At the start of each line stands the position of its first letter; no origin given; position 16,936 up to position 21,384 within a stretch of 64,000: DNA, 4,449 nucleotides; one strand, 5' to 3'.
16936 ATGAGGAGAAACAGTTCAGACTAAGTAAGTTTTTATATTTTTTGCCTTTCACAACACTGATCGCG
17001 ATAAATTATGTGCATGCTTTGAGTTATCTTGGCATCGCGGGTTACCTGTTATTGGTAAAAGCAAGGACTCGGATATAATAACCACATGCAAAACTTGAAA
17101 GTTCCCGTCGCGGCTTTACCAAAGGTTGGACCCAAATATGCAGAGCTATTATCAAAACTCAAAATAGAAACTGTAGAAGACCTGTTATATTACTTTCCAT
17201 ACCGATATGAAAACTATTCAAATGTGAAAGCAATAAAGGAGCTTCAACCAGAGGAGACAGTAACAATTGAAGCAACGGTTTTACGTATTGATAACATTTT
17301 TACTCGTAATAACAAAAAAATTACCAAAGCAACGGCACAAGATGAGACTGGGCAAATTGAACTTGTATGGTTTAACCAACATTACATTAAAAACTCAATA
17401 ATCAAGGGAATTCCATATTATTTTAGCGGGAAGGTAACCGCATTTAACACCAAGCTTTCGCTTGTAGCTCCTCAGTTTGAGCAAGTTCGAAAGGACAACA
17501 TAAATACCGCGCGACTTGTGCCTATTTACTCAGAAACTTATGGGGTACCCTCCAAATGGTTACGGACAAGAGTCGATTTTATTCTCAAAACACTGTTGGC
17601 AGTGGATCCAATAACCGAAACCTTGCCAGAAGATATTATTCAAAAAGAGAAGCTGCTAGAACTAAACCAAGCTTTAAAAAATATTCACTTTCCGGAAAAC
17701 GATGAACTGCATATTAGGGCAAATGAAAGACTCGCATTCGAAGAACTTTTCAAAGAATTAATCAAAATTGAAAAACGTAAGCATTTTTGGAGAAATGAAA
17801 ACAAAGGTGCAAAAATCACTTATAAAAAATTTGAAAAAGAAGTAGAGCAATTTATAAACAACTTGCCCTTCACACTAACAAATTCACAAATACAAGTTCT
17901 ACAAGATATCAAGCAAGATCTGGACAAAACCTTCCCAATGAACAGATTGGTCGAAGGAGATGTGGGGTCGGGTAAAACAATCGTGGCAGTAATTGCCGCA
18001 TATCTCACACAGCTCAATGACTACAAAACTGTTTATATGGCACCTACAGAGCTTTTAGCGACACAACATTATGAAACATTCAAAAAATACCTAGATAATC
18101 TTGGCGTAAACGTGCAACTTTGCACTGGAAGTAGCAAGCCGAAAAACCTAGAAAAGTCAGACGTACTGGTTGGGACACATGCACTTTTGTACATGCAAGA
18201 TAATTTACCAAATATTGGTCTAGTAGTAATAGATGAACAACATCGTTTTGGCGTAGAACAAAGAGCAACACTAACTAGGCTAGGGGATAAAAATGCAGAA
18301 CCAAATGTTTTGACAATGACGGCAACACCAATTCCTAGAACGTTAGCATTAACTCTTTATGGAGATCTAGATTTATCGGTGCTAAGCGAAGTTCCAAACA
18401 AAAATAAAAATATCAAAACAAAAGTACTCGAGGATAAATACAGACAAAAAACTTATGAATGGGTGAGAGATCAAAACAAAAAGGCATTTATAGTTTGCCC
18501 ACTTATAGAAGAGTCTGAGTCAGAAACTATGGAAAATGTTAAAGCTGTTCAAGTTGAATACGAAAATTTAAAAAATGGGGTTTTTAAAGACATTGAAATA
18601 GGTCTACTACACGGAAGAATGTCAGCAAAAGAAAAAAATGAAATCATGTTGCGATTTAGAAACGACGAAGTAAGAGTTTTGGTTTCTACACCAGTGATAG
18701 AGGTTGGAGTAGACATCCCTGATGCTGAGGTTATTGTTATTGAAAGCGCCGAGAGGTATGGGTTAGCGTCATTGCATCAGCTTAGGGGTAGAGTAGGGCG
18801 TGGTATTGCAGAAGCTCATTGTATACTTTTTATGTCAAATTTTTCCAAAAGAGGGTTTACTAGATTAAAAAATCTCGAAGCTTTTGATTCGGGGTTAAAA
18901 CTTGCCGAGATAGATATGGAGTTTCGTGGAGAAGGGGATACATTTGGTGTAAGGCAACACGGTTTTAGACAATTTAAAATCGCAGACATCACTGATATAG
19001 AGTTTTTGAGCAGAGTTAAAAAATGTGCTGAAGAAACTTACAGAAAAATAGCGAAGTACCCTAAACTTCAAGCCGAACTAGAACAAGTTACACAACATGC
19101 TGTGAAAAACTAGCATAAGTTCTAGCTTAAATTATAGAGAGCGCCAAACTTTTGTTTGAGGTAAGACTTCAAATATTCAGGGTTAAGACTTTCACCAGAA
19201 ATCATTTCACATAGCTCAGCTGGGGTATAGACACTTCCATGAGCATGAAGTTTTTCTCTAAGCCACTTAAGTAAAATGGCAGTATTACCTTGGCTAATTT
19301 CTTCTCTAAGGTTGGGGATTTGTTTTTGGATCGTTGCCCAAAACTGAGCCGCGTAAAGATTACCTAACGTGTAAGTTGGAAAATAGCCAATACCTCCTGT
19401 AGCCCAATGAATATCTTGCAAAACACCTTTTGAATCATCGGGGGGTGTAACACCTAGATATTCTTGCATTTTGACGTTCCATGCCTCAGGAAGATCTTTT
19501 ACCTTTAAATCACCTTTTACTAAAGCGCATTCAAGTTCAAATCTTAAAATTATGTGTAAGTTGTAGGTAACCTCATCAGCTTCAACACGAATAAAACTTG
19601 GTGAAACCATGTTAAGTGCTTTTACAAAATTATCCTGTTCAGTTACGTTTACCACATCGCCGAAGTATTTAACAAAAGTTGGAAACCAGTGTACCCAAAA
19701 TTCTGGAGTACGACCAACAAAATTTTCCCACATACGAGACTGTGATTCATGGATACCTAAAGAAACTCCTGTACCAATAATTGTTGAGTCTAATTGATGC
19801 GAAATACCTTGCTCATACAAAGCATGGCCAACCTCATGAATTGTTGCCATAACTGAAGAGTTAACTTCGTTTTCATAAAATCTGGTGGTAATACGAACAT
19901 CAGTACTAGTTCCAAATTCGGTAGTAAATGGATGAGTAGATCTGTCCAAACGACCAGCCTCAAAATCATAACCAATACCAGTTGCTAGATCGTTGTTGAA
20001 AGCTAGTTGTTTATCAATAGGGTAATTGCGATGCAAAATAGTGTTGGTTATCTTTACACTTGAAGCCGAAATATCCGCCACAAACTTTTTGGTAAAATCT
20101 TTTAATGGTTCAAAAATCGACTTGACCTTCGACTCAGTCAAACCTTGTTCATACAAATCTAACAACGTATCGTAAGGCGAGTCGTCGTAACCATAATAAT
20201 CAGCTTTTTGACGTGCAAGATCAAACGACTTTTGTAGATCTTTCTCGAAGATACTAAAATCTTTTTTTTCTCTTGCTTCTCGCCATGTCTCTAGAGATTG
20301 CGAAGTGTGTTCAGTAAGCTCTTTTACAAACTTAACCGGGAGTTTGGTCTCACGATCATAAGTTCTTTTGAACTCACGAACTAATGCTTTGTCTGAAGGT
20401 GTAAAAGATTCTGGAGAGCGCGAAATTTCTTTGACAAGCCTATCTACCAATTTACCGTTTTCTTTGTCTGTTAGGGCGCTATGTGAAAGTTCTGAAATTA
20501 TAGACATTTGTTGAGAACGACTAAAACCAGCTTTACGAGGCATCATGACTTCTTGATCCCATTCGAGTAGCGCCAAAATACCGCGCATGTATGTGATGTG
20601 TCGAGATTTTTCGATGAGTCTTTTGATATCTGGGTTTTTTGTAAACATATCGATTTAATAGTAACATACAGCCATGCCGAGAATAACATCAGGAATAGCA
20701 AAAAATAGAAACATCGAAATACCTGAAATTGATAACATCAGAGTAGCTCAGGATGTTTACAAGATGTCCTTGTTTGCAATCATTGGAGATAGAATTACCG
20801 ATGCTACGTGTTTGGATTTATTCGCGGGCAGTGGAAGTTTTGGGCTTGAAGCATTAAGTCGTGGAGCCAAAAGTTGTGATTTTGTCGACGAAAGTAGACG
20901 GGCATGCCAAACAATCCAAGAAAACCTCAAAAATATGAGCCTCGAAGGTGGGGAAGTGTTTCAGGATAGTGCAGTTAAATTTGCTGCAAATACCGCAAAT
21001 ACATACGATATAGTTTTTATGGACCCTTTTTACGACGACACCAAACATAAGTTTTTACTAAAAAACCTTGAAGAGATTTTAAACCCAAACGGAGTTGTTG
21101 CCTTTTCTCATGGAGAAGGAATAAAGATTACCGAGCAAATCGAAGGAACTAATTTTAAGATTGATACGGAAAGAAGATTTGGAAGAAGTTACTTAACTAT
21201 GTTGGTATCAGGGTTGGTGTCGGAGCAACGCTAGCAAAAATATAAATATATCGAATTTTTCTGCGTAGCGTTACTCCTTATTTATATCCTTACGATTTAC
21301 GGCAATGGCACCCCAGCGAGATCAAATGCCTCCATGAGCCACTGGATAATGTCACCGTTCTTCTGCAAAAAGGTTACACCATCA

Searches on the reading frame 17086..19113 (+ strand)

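Call 47: search_protein_families(library=pfam, max_evalue=0.0001, proteins=[window:17086-19113:+])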
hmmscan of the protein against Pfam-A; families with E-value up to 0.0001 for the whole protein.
window:17086-19113:+ (675 aa): 7 families
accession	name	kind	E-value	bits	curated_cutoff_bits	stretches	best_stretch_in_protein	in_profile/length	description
PF17191.10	RecG_wedge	-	3e-27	95.6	23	1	13-163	7-155/162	RecG wedge domain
PF00270.35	DEAD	-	6.4e-26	91.5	26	1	268-420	4-164/167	DEAD/DEAH box helicase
PF00271.37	Helicase_C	-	8.5e-20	71.5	23.5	1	461-572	12-108/110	Helicase conserved C-terminal domain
PF04851.21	ResIII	-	9.1e-16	58.6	22.5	1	263-415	3-162/164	Type III restriction enzyme, res subunit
PF01336.31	tRNA_anti-codon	-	1.4e-10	41.4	27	1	59-132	1-73/75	OB-fold nucleic acid binding domain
PF22590.2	Cas3-like_C_2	-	1.1e-08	35.8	27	1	482-572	9-103/106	CRISPR-associated nuclease/helicase Cas3, C-terminal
PF22527.2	DEXQc_Suv3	-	2.7e-05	24.2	27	1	291-394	20-111/154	DEXQ-box helicase domain of Suv3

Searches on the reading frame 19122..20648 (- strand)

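Call 22: search_protein_families(library=pfam, max_evalue=0.001, proteins=[window:19122-20648:-])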
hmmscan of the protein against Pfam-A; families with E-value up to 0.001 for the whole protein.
window:19122-20648:- (508 aa): 1 family
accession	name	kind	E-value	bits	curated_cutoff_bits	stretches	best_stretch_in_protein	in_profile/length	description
PF02074.21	Peptidase_M32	-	2.7e-179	597.3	25.1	1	12-501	3-489/489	Carboxypeptidase Taq (M32) metallopeptidase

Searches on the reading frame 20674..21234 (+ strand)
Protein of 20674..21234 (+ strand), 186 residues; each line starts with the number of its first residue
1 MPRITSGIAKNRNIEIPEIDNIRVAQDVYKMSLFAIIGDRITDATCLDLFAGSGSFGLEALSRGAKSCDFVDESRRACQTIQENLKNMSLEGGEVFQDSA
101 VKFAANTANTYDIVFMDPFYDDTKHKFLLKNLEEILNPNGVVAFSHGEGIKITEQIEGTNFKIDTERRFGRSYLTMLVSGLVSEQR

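Call 22: search_protein_families(library=pfam, max_evalue=0.001, proteins=[window:20674-21234:+])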
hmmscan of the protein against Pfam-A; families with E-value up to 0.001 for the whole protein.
window:20674-21234:+ (186 aa): 4 families
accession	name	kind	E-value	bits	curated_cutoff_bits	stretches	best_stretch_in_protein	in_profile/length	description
PF03602.21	Cons_hypoth95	-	4.7e-39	134.4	24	1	3-176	2-180/182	Conserved hypothetical protein 95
PF05175.20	MTS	-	9.3e-07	29.1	23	1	43-141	32-135/170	Methyltransferase small domain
PF13649.12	Methyltransf_25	-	2.3e-05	25.4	27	1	47-140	2-97/97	Methyltransferase domain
PF13847.12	Methyltransf_31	-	5.4e-05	23.4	27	1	44-148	5-113/145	Methyltransferase domain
